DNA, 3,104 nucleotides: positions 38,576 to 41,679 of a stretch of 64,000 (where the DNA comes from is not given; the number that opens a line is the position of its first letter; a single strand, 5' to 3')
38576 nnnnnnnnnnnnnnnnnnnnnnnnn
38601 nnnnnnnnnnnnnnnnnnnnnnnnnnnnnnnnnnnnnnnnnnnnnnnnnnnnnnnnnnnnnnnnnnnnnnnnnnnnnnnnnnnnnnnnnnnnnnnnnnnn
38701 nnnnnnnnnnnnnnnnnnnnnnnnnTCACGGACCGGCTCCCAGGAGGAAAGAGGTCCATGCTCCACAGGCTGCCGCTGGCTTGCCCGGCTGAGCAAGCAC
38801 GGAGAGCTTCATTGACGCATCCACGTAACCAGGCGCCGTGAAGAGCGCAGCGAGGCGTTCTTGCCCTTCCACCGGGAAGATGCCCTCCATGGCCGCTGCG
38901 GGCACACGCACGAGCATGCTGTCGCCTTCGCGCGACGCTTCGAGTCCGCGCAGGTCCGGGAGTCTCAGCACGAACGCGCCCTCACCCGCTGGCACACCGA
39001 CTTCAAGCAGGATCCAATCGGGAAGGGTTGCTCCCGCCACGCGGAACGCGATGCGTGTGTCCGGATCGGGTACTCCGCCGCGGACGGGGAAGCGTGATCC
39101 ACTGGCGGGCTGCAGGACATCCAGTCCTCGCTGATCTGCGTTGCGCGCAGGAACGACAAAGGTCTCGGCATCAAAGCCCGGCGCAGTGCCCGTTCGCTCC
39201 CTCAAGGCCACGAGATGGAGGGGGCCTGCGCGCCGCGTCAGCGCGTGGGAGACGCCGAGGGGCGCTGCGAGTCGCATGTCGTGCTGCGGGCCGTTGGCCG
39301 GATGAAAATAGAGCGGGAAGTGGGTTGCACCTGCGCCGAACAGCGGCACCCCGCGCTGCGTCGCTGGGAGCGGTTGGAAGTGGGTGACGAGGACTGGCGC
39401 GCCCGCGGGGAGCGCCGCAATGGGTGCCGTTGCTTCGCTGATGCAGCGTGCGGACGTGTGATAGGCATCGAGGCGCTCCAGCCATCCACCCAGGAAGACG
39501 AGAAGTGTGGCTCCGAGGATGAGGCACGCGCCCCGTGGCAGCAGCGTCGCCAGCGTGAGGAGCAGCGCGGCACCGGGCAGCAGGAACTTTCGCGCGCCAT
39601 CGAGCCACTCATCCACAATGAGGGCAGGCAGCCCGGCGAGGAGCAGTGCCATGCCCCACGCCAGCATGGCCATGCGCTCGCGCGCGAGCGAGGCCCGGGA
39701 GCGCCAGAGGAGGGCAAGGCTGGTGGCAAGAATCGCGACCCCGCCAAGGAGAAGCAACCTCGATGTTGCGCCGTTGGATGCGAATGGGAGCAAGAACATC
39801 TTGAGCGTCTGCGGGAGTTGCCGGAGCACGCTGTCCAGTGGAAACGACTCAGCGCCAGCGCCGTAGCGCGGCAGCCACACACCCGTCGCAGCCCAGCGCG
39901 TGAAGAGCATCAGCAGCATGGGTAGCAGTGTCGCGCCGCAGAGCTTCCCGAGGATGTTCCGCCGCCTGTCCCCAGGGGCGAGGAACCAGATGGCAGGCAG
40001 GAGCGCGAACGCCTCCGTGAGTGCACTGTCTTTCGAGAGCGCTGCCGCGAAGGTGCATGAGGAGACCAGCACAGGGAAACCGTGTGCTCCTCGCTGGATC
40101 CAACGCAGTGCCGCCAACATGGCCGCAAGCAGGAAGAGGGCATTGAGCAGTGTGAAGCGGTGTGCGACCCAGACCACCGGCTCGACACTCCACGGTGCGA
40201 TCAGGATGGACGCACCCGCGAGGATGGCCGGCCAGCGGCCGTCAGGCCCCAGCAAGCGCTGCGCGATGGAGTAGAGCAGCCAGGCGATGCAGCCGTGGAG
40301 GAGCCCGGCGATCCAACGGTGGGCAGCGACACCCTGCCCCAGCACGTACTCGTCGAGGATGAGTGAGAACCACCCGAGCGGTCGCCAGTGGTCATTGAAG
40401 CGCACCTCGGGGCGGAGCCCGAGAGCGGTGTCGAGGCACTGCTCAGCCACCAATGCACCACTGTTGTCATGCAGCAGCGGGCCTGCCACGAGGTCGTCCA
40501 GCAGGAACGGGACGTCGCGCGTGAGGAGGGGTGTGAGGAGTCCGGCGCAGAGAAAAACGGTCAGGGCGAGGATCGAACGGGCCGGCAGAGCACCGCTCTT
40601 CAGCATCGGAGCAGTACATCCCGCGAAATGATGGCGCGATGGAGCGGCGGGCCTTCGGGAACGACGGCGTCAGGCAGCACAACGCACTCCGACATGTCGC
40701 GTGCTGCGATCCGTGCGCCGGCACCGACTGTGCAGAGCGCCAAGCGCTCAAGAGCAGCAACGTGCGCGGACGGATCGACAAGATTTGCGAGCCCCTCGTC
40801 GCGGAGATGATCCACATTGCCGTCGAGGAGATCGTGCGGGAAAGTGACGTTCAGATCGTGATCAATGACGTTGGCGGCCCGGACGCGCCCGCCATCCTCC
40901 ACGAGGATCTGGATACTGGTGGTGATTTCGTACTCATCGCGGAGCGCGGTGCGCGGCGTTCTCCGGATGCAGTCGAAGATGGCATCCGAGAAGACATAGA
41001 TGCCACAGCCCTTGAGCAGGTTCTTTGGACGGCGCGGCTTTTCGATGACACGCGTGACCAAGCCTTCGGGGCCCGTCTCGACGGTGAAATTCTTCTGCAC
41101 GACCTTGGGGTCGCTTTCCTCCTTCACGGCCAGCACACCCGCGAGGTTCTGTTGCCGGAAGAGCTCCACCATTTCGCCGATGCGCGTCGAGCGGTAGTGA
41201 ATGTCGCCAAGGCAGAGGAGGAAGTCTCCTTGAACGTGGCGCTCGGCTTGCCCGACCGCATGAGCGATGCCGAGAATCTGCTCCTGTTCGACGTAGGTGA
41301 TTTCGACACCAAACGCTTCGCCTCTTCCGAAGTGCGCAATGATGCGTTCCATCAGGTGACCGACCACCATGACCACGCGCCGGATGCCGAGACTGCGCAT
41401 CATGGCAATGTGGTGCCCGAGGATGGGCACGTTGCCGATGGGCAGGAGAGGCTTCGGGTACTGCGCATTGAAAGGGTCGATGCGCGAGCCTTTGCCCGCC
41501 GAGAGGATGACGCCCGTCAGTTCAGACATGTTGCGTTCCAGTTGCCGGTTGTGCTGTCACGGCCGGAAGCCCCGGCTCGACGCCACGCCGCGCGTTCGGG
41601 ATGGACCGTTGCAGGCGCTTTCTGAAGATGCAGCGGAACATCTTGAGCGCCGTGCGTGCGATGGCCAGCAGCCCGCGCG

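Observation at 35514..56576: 21-kb envelope-glycan locus joining a Wzm/Wzt exporter pathway to four GT-C-fold membrane transferases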

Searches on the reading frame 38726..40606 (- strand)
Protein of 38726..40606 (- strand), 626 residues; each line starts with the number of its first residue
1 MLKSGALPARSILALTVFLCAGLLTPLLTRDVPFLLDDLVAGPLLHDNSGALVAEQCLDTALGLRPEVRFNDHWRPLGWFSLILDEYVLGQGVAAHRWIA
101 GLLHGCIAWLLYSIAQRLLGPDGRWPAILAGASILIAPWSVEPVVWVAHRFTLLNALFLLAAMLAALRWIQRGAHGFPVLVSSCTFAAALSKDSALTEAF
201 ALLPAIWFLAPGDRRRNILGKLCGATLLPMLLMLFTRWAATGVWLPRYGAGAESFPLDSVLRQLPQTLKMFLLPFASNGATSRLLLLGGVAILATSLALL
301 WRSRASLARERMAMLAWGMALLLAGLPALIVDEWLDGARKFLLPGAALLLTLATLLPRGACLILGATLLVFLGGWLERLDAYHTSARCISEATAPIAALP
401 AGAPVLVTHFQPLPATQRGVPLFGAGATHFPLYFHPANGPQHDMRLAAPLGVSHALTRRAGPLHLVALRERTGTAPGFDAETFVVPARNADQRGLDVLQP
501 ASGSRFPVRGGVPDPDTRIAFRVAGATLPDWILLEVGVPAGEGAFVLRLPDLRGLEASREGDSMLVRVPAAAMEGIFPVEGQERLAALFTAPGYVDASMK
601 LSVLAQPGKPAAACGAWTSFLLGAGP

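Call 4: search_protein_families(library=pfam, proteins=[window:38726-40606:-], max_evalue=0.01)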
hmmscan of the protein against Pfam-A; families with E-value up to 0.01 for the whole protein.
window:38726-40606:- (626 aa): 0 families

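Call 8: search_protein_families(library=ncbifam, proteins=[window:38726-40606:-], max_evalue=0.001)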
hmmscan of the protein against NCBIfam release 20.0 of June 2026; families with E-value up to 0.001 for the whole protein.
window:38726-40606:- (626 aa): 0 families

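Call 20: find_homologous_proteins(query=window:38726-40606:-)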
Query window:38726-40606:- (626 aa): 7 proteins with E <= 0.001 among 8000 candidates.
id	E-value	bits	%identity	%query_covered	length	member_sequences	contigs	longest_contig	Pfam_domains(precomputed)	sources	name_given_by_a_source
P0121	0.0e+0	1377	100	100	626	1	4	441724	-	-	-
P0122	0.0e+0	1165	86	100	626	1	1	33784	-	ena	-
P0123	1.6e-285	967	71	100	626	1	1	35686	-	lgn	-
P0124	1.7e-222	759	58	100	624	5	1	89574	-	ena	-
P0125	1.0e-212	726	57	98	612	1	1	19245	-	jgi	jgi:hypothetical protein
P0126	1.1e-5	42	34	21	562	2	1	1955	PF14559.13,PF13431.13,PF23914.2,PF13414.13,PF13371.13,PF00515.35,PF13424.13,PF13432.13,PF13428.13,PF13181.13,PF07719.24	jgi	jgi:Flp pilus assembly protein TadD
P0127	1.9e-4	38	32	27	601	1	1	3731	PF14559.13,PF13431.13,PF23914.2,PF13414.13,PF13371.13,PF00515.35,PF13424.13,PF13432.13,PF13428.13,PF13181.13,PF07719.24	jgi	jgi:tetratricopeptide (TPR) repeat protein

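Call 22: find_homologous_proteins(query=A1, max_evalue=0.001)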
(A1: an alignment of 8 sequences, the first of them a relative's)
Query A1 (8 sequences) (626 aa, profile of the alignment): 41 proteins with E <= 0.001 among 8000 candidates.
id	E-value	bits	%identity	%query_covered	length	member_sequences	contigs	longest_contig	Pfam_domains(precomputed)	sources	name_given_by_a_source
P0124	0.0e+0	1048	58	100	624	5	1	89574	-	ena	-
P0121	0.0e+0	1028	100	100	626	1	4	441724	-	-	-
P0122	0.0e+0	1027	86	100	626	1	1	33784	-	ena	-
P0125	0.0e+0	1018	57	98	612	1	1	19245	-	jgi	jgi:hypothetical protein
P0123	0.0e+0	1014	71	100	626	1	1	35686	-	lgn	-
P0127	3.6e-169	582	32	27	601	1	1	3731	PF14559.13,PF13431.13,PF23914.2,PF13414.13,PF13371.13,PF00515.35,PF13424.13,PF13432.13,PF13428.13,PF13181.13,PF07719.24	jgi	jgi:tetratricopeptide (TPR) repeat protein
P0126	3.0e-157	543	34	21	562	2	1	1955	PF14559.13,PF13431.13,PF23914.2,PF13414.13,PF13371.13,PF00515.35,PF13424.13,PF13432.13,PF13428.13,PF13181.13,PF07719.24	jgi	jgi:Flp pilus assembly protein TadD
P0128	1.2e-52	197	33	16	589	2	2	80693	PF13431.13,PF13414.13,PF13176.13,PF13428.13,PF13374.13,PF14559.13,PF24575.2,PF00515.35,PF13424.13,PF21033.5,PF13432.13,PF13181.13,PF14561.13,PF07719.24,PF10373.16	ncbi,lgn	-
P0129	1.1e-48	184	30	21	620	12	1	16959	PF03704.24,PF13431.13,PF23914.2,PF13414.13,PF13176.13,PF13428.13,PF13374.13,PF07721.21,PF14559.13,PF24575.2,PF00515.35,PF12895.14,PF13424.13,PF21033.5,PF13432.13,PF13429.13,PF13181.13,PF14561.13,PF07719.24,PF13174.13,PF20308.5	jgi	-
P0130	5.7e-45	172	33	16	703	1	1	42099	PF25063.1,PF13431.13,PF23914.2,PF13414.13,PF13176.13,PF13428.13,PF25064.2,PF13374.13,PF02064.22,PF07721.21,PF14559.13,PF24575.2,PF13371.13,PF00515.35,PF12895.14,PF13424.13,PF21033.5,PF13432.13,PF13181.13,PF14561.13,PF07719.24,PF13174.13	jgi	jgi:protein O-mannosyl-transferase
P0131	2.9e-40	157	28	16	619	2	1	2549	PF13431.13,PF13414.13,PF13176.13,PF13428.13,PF13374.13,PF14559.13,PF24575.2,PF13371.13,PF00515.35,PF13424.13,PF13432.13,PF13181.13,PF07719.24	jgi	-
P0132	9.0e-21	92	30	34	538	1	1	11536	-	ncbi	-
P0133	1.5e-17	82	29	30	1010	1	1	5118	PF25063.1,PF14853.13,PF13431.13,PF23914.2,PF13414.13,PF13176.13,PF12569.15,PF13428.13,PF04733.21,PF25064.2,PF13374.13,PF14559.13,PF24575.2,PF13371.13,PF00515.35,PF12895.14,PF13424.13,PF21033.5,PF13432.13,PF13181.13,PF07719.24,PF13174.13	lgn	-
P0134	3.8e-14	70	30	41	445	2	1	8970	-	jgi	jgi:hypothetical protein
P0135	6.6e-14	70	28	30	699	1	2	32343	PF25063.1,PF03704.24,PF13431.13,PF23914.2,PF13414.13,PF13176.13,PF13428.13,PF13374.13,PF07721.21,PF14559.13,PF13371.13,PF00515.35,PF12895.14,PF13424.13,PF21033.5,PF13432.13,PF13429.13,PF13181.13,PF14561.13,PF07719.24,PF13174.13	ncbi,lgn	-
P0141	2.2e-11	61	31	13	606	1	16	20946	PF03704.24,PF13431.13,PF23914.2,PF13414.13,PF13176.13,PF13428.13,PF14559.13,PF24575.2,PF13371.13,PF00515.35,PF13424.13,PF21033.5,PF13432.13,PF13181.13,PF07719.24,PF13174.13,PF13231.13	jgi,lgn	jgi:tetratricopeptide (TPR) repeat protein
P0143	5.5e-11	60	30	21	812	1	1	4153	PF03704.24,PF13431.13,PF23914.2,PF13414.13,PF13176.13,PF13428.13,PF25064.2,PF13374.13,PF14559.13,PF24575.2,PF13371.13,PF00515.35,PF13424.13,PF13432.13,PF13181.13,PF14561.13,PF07719.24,PF13174.13,PF13231.13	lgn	-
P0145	1.7e-10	58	25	22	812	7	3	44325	PF13431.13,PF23914.2,PF13414.13,PF13176.13,PF13428.13,PF13374.13,PF14559.13,PF24575.2,PF00515.35,PF12895.14,PF13424.13,PF13432.13,PF13429.13,PF13181.13,PF14561.13,PF07719.24,PF13174.13,PF13231.13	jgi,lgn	jgi:tetratricopeptide (TPR) repeat protein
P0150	3.2e-8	51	24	22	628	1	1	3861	PF25063.1,PF13431.13,PF13414.13,PF13176.13,PF13428.13,PF13374.13,PF07721.21,PF14559.13,PF24575.2,PF13371.13,PF00515.35,PF12895.14,PF13424.13,PF21033.5,PF13432.13,PF13181.13,PF07719.24,PF13174.13,PF13231.13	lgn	-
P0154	1.3e-7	49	-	-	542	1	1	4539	PF13432.13,PF13428.13,PF13231.13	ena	-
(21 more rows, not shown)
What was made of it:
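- The remote sequence relatives of B and C are TPR-bearing proteins, some annotated as protein O-mannosyltransferase (call 22).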

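Call 36: predict_structure(alignment_id=A2)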
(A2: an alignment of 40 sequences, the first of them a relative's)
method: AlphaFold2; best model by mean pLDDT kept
length: 626 residues; sequences in the alignment: 40
mean_pLDDT: 80.3   pTM: 0.83
mean pLDDT of the five models: 80.3, 69.4, 65.8, 65.4, 62.1
residues with pLDDT >= 90: 179; 70-90: 302; 50-70: 109; < 50: 36
segments of 3 or more residues with pLDDT < 50: 1-7, 250-253, 274-285, 333-335, 575-581
pLDDT, mean of each block of 10 residues (from residue 1): 52 94 96 86 87 89 71 83 91 90 98 93 94 93 91 96 93 86 96 90 90 91 93 91 68 56 61 47 52 66 72 86 71 57 88 85 91 89 88 89 84 61 73 85 80 79 85 76 80 71 75 73 84 83 81 86 85 52 58 76 83 79 60
secondary structure, 60 per line:
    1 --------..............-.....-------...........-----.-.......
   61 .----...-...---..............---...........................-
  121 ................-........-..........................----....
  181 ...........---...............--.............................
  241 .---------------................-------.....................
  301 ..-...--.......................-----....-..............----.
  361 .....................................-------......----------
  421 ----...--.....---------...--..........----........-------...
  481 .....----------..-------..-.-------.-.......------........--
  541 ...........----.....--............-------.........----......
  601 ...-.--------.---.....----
elements in order: H9-22 H24-28 H36-45 H54-61 H76-89 H93-119 H121-136 H138-145 H147-172 H177-191 H195-209 H212-241 H257-272 H280-302 H309-331 H337-340 H342-355 H360-397 E405-410 H430-434 E444-446 H449-458 E463-470 E478-485 E518-524 E531-538 E541-548 E556-560 E563-569 H570-574 H582-590 E595-603 E618-622
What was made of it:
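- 38726..40606 (-): C: second, divergent PMT-like GT-C (626 aa) with a beta-rich C-terminal domain. AF2 pLDDT 80.3, pTM 0.83 (call 36).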

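Call 42: fold_search(model_id=the predicted structure, library=pdb)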
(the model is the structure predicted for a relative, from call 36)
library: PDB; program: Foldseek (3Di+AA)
matches with E <= 10: 926; with E <= 0.001: 11
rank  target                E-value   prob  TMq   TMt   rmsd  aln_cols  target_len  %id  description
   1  5f15                  2.3e-05  1.00  0.42  0.47   9.0       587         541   13  Crystal Structure of ArnT from Cupriavidus metallidurans bound to Undecaprenyl phosphate (released 2016-02-17)
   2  9s6t_A                5.9e-05  1.00  0.43  0.53  12.2       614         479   12  Ternary cryo-EM structure of chicken ALG12 with Dol25-PP-GlcNAc2Man7, Dol25-P-Man, and Fab (released 2026-03-18)
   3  8b6l_I                7.0e-05  1.00  0.39  0.36  15.4       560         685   10  Subtomogram average of the human Sec61-TRAP-OSTA-translocon (released 2022-12-07)
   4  8pn9_A                7.3e-05  1.00  0.39  0.38  12.3       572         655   11  Structure of human oligosaccharyltransferase OST-A complex bound to NGI-1 (released 2024-05-08)
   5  5ezm                  1.2e-04  1.00  0.37  0.41  11.1       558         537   14  Crystal Structure of ArnT from Cupriavidus metallidurans in the apo state (released 2016-02-17)
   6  6gxc_A                1.3e-04  1.00  0.39  0.36  15.4       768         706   10  Bacterial oligosaccharyltransferase PglB in complex with an inhibitory peptide and a reactive lipid-linked oligosaccha (released 2018-11-14)
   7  6s7t_A                2.5e-04  1.00  0.42  0.38  10.7       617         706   10  Cryo-EM structure of human oligosaccharyltransferase complex OST-B (released 2019-12-18)
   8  9n9j_I                2.6e-04  1.00  0.37  0.34  15.8       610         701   10  Structure of a GRP94 folding intermediate engaged with a CCDC134- and FKBP11-bound secretory translocon (released 2025-11-19)
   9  5ogl_A                3.1e-04  1.00  0.39  0.35   9.8       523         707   10  Structure of bacterial oligosaccharyltransferase PglB in complex with an acceptor peptide and an lipid-linked oligosac (released 2017-10-25)
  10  9i5k_A                3.2e-04  1.00  0.41  0.50   9.7       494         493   12  Structure of the Chaetomium thermophilum Pmt4 homodimer (C2 symmetry) (released 2025-12-24)
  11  8age_A                4.7e-04  1.00  0.40  0.39  11.5       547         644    9  Structure of yeast oligosaccharylransferase complex with acceptor peptide bound (released 2022-12-07)
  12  6wby                  2.5e-03  1.00  0.37  0.22  19.0       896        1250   12  Single-Particle Cryo-EM Structure of Arabinofuranosyltransferase AftD from Mycobacteria, Mutant R1389S Class 2 (released 2020-05-13)
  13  8agc_A                3.6e-03  1.00  0.37  0.34  15.4       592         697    9  Structure of yeast oligosaccharylransferase complex with lipid-linked oligosaccharide and non-acceptor peptide bound (released 2022-12-07)
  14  7zlh_A                3.8e-03  1.00  0.34  0.33  11.2       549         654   10  Cryo-EM structure of C-mannosyltransferase CeDPY19, in apo state, bound to CMT2-Fab and anti-Fab nanobody (released 2023-01-11)
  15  8if8_C                4.3e-03  0.85  0.22  0.22  20.1       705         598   13  Arabinosyltransferase AftA (released 2023-05-31)
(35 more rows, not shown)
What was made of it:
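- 38726..40606 (-): Foldseek hits: ArnT 5f15 at 2.3e-5, then ALG12, STT3, PglB, Pmt4, AftD, EmbA/B and DPY19 (call 42).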

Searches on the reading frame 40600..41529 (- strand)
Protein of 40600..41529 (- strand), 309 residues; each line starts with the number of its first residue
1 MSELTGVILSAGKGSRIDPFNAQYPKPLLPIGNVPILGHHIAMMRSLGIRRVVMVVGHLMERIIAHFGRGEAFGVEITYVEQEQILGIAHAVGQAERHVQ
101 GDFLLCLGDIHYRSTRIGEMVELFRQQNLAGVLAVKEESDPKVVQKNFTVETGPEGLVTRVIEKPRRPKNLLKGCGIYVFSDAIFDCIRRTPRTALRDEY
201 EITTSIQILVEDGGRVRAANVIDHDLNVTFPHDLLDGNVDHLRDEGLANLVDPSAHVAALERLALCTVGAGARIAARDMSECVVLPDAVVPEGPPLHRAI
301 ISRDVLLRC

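Call 4: search_protein_families(library=pfam, proteins=[window:40600-41529:-], max_evalue=0.01)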
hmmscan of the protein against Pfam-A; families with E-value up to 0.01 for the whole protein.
window:40600-41529:- (309 aa): 3 families
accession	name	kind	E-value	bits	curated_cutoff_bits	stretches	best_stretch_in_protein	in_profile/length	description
PF00483.29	NTP_transferase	-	9.7e-28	97.8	21.2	1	6-216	2-216/245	Nucleotidyl transferase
PF12804.13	NTP_transf_3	-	2.2e-12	47.9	27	1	6-138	1-125/160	MobA-like NTP transferase domain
PF01128.25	IspD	-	0.007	16.6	27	0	7-56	4-51/221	2-C-methyl-D-erythritol 4-phosphate cytidylyltransferase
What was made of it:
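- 40600..41529 (-): D: sugar-1-phosphate nucleotidyltransferase (309 aa). NTP_transferase 97.8 bits (call 4).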

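Call 8: search_protein_families(library=ncbifam, proteins=[window:40600-41529:-], max_evalue=0.001)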
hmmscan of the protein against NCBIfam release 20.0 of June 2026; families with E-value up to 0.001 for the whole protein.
window:40600-41529:- (309 aa): 35 families (the best 25 are shown)
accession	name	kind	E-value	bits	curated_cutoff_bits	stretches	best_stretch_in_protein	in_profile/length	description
TIGR03992.1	Arch_glmU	subfamily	8.8e-47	159.8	292.1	1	6-251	3-239/393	bifunctional sugar-1-phosphate nucleotidylyltransferase/acetyltransferase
NF041313.1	UDPGP_AglF_Halo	equivalog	1.5e-46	158.7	400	1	5-234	2-227/234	UTP--glucose-1-phosphate uridylyltransferase AglF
TIGR01208.1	rmlA_long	equivalog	4.2e-44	150.9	320.25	1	6-240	2-233/353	glucose-1-phosphate thymidylyltransferase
NF052502.1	man1P_GTase_Rv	exception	4.8e-32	111.2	440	1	6-305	3-305/352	mannose-1-phosphate guanylyltransferase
NF041173.1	Sug_nt_acttase_Thmprot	equivalog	1.8e-24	86.5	600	1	6-244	3-230/405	bifunctional sugar-1-phosphate nucleotidylyltransferase/acetyltransferase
NF045761.1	NAMPUrTaseMurU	equivalog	3.4e-20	72.9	250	1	7-115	4-113/226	N-acetylmuramate alpha-1-phosphate uridylyltransferase MurU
TIGR01207.1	rmlA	equivalog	4.1e-19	68.8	360.65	1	6-213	2-207/286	glucose-1-phosphate thymidylyltransferase RfbA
TIGR01099.1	galU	equivalog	3.3e-17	62.9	326.8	2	75-213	94-238/261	UTP--glucose-1-phosphate uridylyltransferase GalU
TIGR01173.1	glmU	equivalog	5e-17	61.9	366.85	1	7-224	4-217/452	bifunctional UDP-N-acetylglucosamine diphosphorylase/glucosamine-1-phosphate N-acetyltransferase GlmU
NF010933.0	PRK14353.1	equivalog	2.3e-15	56.2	505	1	4-220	6-220/453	bifunctional UDP-N-acetylglucosamine diphosphorylase/glucosamine-1-phosphate N-acetyltransferase GlmU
NF010934.1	PRK14354.1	equivalog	1.3e-14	53.5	450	1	6-224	2-217/447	bifunctional UDP-N-acetylglucosamine diphosphorylase/glucosamine-1-phosphate N-acetyltransferase GlmU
NF010935.0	PRK14355.1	equivalog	2.3e-14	52.9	718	1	1-224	1-223/459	bifunctional UDP-N-acetylglucosamine diphosphorylase/glucosamine-1-phosphate N-acetyltransferase GlmU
NF010932.0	PRK14352.1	equivalog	1.3e-13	50.5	611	1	4-224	7-228/488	bifunctional UDP-N-acetylglucosamine diphosphorylase/glucosamine-1-phosphate N-acetyltransferase GlmU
NF010940.0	PRK14360.1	equivalog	1.3e-13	50.4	602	1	7-209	5-206/452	bifunctional UDP-N-acetylglucosamine diphosphorylase/glucosamine-1-phosphate N-acetyltransferase GlmU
NF012024.0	PRK15480.1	equivalog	5.2e-13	48.8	588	1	4-216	4-213/292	glucose-1-phosphate thymidylyltransferase RfbA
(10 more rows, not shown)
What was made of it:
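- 40600..41529 (-): Best NCBIfam models are the archaeal GlmU N-domain, AglF and long RmlA, all below their cut-offs, so the sugar is unknown (call 8).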
